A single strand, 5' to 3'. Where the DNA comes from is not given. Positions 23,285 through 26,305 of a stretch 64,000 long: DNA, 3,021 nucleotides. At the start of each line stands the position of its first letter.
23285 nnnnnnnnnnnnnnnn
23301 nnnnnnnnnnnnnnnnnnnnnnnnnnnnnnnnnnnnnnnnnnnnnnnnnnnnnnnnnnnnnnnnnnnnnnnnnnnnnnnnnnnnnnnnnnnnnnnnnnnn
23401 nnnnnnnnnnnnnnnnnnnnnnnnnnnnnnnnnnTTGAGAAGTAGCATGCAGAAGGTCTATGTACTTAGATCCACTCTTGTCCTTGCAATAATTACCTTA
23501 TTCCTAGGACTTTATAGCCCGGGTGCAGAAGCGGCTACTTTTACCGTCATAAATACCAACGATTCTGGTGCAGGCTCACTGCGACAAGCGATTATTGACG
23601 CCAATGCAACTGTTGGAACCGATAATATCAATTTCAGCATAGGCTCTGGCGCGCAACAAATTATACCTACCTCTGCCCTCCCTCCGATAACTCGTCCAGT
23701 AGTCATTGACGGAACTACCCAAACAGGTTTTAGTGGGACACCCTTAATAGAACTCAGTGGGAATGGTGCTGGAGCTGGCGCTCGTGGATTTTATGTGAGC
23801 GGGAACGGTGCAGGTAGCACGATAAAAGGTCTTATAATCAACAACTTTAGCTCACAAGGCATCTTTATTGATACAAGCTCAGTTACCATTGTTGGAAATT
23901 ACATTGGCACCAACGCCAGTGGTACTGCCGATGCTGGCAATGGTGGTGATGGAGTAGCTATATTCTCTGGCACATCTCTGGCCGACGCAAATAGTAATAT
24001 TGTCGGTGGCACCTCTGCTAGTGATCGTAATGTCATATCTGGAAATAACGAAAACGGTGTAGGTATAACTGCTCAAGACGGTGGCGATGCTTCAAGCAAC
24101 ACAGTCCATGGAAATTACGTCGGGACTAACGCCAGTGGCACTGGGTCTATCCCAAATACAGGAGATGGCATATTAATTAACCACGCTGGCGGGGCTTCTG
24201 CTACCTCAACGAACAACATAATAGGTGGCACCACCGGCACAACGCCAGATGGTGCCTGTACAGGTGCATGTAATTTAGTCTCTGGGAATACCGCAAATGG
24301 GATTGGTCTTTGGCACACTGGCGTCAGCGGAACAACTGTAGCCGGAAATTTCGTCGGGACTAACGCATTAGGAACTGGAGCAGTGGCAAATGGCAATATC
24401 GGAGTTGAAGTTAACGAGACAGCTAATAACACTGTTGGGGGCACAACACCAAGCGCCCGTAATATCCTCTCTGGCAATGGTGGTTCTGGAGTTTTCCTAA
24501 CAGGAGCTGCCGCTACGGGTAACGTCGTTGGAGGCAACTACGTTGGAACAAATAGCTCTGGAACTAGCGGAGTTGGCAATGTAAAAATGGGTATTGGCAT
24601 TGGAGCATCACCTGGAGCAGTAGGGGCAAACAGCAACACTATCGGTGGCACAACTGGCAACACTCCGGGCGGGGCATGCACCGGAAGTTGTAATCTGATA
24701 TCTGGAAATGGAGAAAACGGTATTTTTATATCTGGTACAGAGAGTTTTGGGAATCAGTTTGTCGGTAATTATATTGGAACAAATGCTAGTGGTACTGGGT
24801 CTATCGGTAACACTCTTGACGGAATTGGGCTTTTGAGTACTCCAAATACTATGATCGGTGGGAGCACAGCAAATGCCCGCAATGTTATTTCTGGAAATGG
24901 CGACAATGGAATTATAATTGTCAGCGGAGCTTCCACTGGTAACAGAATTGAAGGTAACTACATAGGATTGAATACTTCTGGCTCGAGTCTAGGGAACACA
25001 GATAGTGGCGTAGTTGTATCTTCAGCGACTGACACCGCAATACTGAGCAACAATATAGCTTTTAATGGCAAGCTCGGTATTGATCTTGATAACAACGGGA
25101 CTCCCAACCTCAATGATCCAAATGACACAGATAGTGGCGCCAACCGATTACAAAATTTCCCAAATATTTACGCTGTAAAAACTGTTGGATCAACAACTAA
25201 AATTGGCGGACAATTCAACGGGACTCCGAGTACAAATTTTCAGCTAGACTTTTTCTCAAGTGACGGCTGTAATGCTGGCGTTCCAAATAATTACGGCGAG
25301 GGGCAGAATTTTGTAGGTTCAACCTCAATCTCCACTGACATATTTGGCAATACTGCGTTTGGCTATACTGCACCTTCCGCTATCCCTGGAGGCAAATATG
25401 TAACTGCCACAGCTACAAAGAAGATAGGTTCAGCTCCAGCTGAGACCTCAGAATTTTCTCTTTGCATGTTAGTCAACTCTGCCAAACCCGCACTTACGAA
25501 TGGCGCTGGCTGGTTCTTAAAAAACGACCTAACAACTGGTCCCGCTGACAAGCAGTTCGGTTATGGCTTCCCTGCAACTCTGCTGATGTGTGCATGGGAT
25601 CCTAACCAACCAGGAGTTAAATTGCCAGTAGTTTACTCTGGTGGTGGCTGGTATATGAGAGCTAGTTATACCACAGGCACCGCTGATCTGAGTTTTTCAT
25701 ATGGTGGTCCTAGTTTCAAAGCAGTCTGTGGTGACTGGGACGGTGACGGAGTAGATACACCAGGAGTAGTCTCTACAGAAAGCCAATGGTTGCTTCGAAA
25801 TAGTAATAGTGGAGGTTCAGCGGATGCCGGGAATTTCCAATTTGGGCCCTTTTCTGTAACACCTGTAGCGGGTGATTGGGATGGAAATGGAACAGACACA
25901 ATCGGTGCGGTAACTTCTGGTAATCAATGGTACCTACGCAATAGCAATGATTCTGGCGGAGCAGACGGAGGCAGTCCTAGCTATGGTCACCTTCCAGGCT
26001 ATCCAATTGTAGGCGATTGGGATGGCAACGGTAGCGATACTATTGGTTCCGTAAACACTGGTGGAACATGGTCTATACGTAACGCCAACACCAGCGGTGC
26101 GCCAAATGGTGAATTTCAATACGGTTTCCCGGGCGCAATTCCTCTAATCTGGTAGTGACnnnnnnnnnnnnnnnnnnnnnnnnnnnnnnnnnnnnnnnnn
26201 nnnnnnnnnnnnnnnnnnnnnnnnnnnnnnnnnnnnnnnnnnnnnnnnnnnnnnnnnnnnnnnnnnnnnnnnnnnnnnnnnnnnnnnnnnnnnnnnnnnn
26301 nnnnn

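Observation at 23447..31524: Island of giant secreted proteins splits the glycopolymer locus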

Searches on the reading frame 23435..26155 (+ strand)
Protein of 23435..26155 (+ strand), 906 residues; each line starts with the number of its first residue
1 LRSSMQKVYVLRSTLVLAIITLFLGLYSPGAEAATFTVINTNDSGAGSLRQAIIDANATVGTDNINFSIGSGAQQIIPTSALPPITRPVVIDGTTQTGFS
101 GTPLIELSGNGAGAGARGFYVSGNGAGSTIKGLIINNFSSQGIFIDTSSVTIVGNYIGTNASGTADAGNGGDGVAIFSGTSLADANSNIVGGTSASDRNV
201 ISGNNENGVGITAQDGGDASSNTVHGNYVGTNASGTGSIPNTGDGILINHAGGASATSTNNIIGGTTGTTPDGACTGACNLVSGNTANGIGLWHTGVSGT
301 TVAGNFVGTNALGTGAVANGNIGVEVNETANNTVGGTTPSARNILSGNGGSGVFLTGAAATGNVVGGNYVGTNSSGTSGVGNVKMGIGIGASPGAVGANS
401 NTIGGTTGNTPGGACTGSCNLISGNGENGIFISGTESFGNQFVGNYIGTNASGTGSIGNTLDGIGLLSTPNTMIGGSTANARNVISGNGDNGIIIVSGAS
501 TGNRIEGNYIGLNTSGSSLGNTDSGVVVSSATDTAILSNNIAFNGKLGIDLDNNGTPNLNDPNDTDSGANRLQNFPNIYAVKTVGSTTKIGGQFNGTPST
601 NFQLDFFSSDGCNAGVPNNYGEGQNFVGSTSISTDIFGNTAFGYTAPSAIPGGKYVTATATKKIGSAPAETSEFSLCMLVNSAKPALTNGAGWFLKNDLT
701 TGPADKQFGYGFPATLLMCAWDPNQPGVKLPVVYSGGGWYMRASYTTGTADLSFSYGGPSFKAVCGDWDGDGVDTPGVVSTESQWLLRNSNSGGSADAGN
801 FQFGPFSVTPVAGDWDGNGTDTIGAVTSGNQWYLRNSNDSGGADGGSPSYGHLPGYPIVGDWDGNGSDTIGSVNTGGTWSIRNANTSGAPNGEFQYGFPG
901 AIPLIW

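Call 4: search_protein_families(library=pfam, proteins=[window:23435-26155:+], max_evalue=0.01)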
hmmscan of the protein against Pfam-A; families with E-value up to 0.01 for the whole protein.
window:23435-26155:+ (906 aa): 0 families

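Call 7: search_solved_structures(query=window:23447-26155:+, max_evalue=1)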
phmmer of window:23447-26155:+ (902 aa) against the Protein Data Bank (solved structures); distinct sequences matched with E-value up to 1: 0.

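Call 16: find_homologous_proteins(query=window:23447-26155:+, max_evalue=0.001)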
Query window:23447-26155:+ (902 aa): 7802 proteins with E <= 0.001 among 8000 candidates; the best 120 are listed.
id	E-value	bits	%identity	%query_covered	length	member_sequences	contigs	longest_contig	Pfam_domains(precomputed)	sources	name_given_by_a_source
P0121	0.0e+0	1918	99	100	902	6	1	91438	-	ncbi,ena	-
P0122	0.0e+0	1372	72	100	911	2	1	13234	-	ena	-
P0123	0.0e+0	1366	72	100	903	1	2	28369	-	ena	-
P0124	0.0e+0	1345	70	100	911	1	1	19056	-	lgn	-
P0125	0.0e+0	1345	71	98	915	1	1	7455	-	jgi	-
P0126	0.0e+0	1343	70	100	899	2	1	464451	-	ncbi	-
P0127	0.0e+0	1342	70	100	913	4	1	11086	-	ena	-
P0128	0.0e+0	1337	70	100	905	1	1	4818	PF13229.13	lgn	-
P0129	0.0e+0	1331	71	100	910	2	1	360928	-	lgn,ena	-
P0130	0.0e+0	1300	68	100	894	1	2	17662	-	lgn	-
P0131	0.0e+0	1292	68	99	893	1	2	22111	-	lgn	-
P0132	0.0e+0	1289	68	100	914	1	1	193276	-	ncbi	-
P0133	0.0e+0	1288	69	97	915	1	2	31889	-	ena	-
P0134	0.0e+0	1283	68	100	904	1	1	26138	-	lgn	-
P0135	0.0e+0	1274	67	100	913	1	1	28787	-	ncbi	-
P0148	0.0e+0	1179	64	99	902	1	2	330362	-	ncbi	ncbi:MAG: hypothetical protein NVS1B7_1500 [Candidatus Saccharimonadales bacterium]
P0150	0.0e+0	1167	64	100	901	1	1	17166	PF13229.13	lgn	-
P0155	0.0e+0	1150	63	97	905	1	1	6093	PF13229.13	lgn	-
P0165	0.0e+0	1125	62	100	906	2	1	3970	PF13229.13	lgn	-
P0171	0.0e+0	1115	60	100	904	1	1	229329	-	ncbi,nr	ncbi:MAG TPA: hypothetical protein VFO38_04300 [Candidatus Saccharimonadales bacterium]|nr:hypotheti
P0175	0.0e+0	1080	60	100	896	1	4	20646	PF13229.13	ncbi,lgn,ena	-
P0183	1.1e-294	998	57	100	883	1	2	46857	PF13229.13,PF05048.20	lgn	-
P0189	1.3e-284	965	56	97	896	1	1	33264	PF13229.13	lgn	-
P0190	1.3e-283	962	56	97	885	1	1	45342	PF13229.13,PF05048.20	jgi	-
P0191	8.3e-280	949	54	100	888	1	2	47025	PF13229.13,PF05048.20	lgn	-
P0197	6.0e-269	913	53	100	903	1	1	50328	PF13229.13,PF05048.20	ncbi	-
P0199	1.6e-264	898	53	98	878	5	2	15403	PF13229.13,PF05048.20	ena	-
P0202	2.0e-260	885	53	99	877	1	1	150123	PF13229.13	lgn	-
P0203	2.7e-256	871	52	100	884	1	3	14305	PF13229.13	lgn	-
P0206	2.9e-247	841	51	100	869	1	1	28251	PF13229.13,PF05048.20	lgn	-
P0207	5.8e-247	840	53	99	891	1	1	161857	-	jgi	jgi:hypothetical protein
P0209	1.2e-232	793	50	100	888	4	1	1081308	-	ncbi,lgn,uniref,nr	ncbi:hypothetical protein GII36_05735 [Candidatus Mycosynbacter amalyticus]|uniref:Right handed beta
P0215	1.1e-206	707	42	54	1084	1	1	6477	PF13229.13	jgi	jgi:titin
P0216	2.2e-205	703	39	62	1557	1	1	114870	PF13229.13,PF05048.20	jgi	jgi:parallel beta-helix repeat protein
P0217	1.3e-198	680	55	75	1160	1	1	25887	PF17957.8,PF05048.20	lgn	-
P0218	1.7e-195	670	34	73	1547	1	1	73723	PF13229.13,PF05048.20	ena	-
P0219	6.2e-195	668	39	45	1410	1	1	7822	PF13229.13,PF13620.13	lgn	-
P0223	1.3e-189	650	40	59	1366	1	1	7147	PF13229.13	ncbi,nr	ncbi:MAG: right-handed parallel beta-helix repeat-containing protein, partial [Planctomycetes bacter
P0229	2.5e-180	620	43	57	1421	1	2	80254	PF13229.13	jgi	jgi:hypothetical protein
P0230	1.7e-177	610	47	55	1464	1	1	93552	PF13229.13,PF00059.28,PF05048.20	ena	-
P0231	8.1e-177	608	36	61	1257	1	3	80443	PF13229.13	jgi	jgi:hypothetical protein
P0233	5.0e-176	605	41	59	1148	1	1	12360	PF13229.13,PF00353.26,PF05048.20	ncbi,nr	ncbi:MAG: CSLREA domain-containing protein [Chloroflexi bacterium]|nr:CSLREA domain-containing prote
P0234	1.4e-175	604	42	58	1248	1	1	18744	PF13229.13,PF05048.20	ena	-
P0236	5.0e-175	602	41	60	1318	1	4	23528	PF13229.13,PF13715.13,PF13620.13,PF22904.4,PF17210.10,PF05048.20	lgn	-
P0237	1.5e-174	601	41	56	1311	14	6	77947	PF13229.13,PF05048.20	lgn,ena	-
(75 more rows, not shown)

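Call 17: find_encoding_contigs(protein=P0126, flank=10000, max_places=2)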
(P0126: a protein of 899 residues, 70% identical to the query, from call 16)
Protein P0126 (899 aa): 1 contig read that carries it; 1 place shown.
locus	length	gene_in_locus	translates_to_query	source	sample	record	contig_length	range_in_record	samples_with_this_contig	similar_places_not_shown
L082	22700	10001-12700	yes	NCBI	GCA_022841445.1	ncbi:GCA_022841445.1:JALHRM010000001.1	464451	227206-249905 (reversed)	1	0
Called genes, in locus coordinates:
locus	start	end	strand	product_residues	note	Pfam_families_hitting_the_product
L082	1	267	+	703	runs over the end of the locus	PF00535:Glycos_transf_2, PF13641:Glyco_tranf_2_3, PF00534:Glycos_transf_1, PF20706:GT4-conflict, PF13692:Glyco_trans_1_4, PF13524:Glyco_trans_1_2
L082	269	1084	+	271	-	PF01061:ABC2_membrane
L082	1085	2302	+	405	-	PF13555:AAA_29 (faint), PF00005:ABC_tran, PF13304:AAA_21 (faint)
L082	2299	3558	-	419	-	-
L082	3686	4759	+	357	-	PF01041:DegT_DnrJ_EryC1, PF01212:Beta_elim_lyase, PF00155:Aminotran_1_2, PF01053:Cys_Met_Meta_PP (weak)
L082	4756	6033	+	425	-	PF02655:ATP-grasp_3, PF13535:ATP-grasp_4 (faint), PF15632:ATPgrasp_Ter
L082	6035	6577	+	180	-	PF13489:Methyltransf_23, PF08241:Methyltransf_11, PF08242:Methyltransf_12 (weak)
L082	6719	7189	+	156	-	-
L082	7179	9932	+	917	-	-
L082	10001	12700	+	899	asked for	-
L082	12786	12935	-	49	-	-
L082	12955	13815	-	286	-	PF00483:NTP_transferase, PF12804:NTP_transf_3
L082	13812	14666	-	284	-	PF01370:Epimerase, PF04321:RmlD_sub_bind, PF16363:GDP_Man_Dehyd, PF02719:Polysacc_synt_2 (weak), PF07993:NAD_binding_4 (weak)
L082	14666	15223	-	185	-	PF00908:dTDP_sugar_isom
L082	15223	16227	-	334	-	PF01073:3Beta_HSD, PF01370:Epimerase, PF02719:Polysacc_synt_2, PF04321:RmlD_sub_bind, PF16363:GDP_Man_Dehyd, PF07993:NAD_binding_4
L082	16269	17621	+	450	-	PF02878:PGM_PMM_I, PF02879:PGM_PMM_II, PF02880:PGM_PMM_III, PF00408:PGM_PMM_IV (weak)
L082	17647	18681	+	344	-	PF00483:NTP_transferase, PF12804:NTP_transf_3 (weak), PF22640:ManC_GMP_beta-helix (weak)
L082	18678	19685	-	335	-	PF00106:adh_short (faint), PF01073:3Beta_HSD, PF01370:Epimerase, PF02719:Polysacc_synt_2, PF04321:RmlD_sub_bind, PF16363:GDP_Man_Dehyd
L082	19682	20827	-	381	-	PF20706:GT4-conflict (weak), PF00534:Glycos_transf_1, PF13692:Glyco_trans_1_4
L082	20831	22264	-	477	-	PF13727:CoA_binding_3, PF02397:Bac_transf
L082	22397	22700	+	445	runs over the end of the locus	PF04932:Wzy_C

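Call 18: find_encoding_contigs(protein=P0209, flank=10000, max_places=2)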
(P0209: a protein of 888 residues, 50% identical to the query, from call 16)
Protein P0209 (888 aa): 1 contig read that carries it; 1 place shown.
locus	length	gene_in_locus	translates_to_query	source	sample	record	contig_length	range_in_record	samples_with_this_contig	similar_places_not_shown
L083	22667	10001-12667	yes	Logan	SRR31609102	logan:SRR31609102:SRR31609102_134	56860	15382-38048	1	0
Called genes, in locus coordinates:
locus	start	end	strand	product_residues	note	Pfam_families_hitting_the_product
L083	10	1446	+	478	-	PF13727:CoA_binding_3 (weak), PF02397:Bac_transf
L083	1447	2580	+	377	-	PF13439:Glyco_transf_4, PF20706:GT4-conflict, PF00534:Glycos_transf_1, PF13692:Glyco_trans_1_4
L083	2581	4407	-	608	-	PF13522:GATase_6, PF13537:GATase_7, PF01380:SIS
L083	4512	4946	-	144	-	PF01467:CTP_transf_like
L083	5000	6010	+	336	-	PF00106:adh_short (weak), PF01073:3Beta_HSD, PF01370:Epimerase, PF02719:Polysacc_synt_2, PF04321:RmlD_sub_bind, PF07993:NAD_binding_4 (weak), PF13460:NAD_binding_10, PF16363:GDP_Man_Dehyd, +1 more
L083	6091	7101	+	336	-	PF01073:3Beta_HSD, PF01370:Epimerase, PF02719:Polysacc_synt_2, PF04321:RmlD_sub_bind, PF07993:NAD_binding_4, PF16363:GDP_Man_Dehyd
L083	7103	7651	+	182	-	PF28549:NDPSase_N, PF00293:NUDIX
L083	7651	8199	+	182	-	PF28549:NDPSase_N, PF00293:NUDIX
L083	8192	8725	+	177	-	PF00293:NUDIX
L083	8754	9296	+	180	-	-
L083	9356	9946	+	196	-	-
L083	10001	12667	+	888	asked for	-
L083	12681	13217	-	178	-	-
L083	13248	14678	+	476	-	PF00908:dTDP_sugar_isom, PF01370:Epimerase, PF04321:RmlD_sub_bind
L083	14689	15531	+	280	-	PF00483:NTP_transferase, PF12804:NTP_transf_3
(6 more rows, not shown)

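Call 19: find_encoding_contigs(protein=P0203, flank=10000, max_places=2)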
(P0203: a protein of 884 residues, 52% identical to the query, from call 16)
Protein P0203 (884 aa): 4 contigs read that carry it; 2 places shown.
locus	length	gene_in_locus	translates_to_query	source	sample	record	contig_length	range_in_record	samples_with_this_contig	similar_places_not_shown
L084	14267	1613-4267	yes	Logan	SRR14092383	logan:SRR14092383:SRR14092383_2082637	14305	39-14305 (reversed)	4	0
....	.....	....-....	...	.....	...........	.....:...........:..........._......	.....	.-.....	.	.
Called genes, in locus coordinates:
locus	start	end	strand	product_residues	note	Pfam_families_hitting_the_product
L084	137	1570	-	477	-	PF09913:DUF2142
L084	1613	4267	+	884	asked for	PF13229:Beta_helix (weak)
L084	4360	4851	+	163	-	-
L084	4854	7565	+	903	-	-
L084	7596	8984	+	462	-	-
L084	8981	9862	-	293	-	-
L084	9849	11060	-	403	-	PF00005:ABC_tran, PF14524:Wzt_C (weak)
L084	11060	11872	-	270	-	PF01061:ABC2_membrane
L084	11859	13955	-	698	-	PF00535:Glycos_transf_2, PF13641:Glyco_tranf_2_3, PF13632:Glyco_trans_2_3, PF00534:Glycos_transf_1, PF13524:Glyco_trans_1_2, PF13692:Glyco_trans_1_4, PF20706:GT4-conflict (weak)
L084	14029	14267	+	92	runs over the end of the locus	?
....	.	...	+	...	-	?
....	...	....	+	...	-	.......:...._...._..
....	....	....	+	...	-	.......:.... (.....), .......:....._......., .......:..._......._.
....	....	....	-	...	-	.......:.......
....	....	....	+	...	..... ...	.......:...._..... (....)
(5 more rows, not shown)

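Call 22: search_protein_families(library=ncbifam, proteins=[window:23447-26155:+], max_evalue=0.1)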
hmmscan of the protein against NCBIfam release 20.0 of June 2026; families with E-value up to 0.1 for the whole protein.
window:23447-26155:+ (902 aa): 0 families

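Call 40: find_encoding_contigs(protein=P0148, flank=10000, max_places=1)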
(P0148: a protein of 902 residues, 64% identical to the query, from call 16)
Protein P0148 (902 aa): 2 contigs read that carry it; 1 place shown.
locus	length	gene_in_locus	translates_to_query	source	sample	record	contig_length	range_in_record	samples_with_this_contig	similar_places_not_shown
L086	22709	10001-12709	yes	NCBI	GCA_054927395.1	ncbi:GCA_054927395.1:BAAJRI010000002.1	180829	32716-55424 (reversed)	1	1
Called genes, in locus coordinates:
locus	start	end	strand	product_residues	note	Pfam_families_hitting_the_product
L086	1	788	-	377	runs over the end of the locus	PF04932:Wzy_C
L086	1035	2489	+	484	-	PF13727:CoA_binding_3 (weak), PF02397:Bac_transf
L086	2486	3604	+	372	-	PF13439:Glyco_transf_4 (weak), PF20706:GT4-conflict (weak), PF00534:Glycos_transf_1, PF13692:Glyco_trans_1_4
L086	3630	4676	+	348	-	-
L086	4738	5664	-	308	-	PF00483:NTP_transferase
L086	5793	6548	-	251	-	PF03332:PMM, PF08282:Hydrolase_3 (weak)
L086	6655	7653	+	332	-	PF01073:3Beta_HSD, PF01370:Epimerase, PF02719:Polysacc_synt_2, PF04321:RmlD_sub_bind, PF07993:NAD_binding_4, PF16363:GDP_Man_Dehyd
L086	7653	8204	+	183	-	PF00908:dTDP_sugar_isom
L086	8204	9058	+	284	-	PF01370:Epimerase, PF04321:RmlD_sub_bind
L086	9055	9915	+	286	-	PF00483:NTP_transferase, PF12804:NTP_transf_3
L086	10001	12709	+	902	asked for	-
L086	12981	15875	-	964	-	-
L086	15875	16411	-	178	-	-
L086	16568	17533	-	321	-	PF08003:Methyltransf_9 (weak), PF13489:Methyltransf_23, PF06325:PrmA, PF07021:MetW, PF13649:Methyltransf_25, PF13847:Methyltransf_31, PF08241:Methyltransf_11, PF08242:Methyltransf_12, +2 more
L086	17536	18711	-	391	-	PF00005:ABC_tran, PF13304:AAA_21 (faint), PF14524:Wzt_C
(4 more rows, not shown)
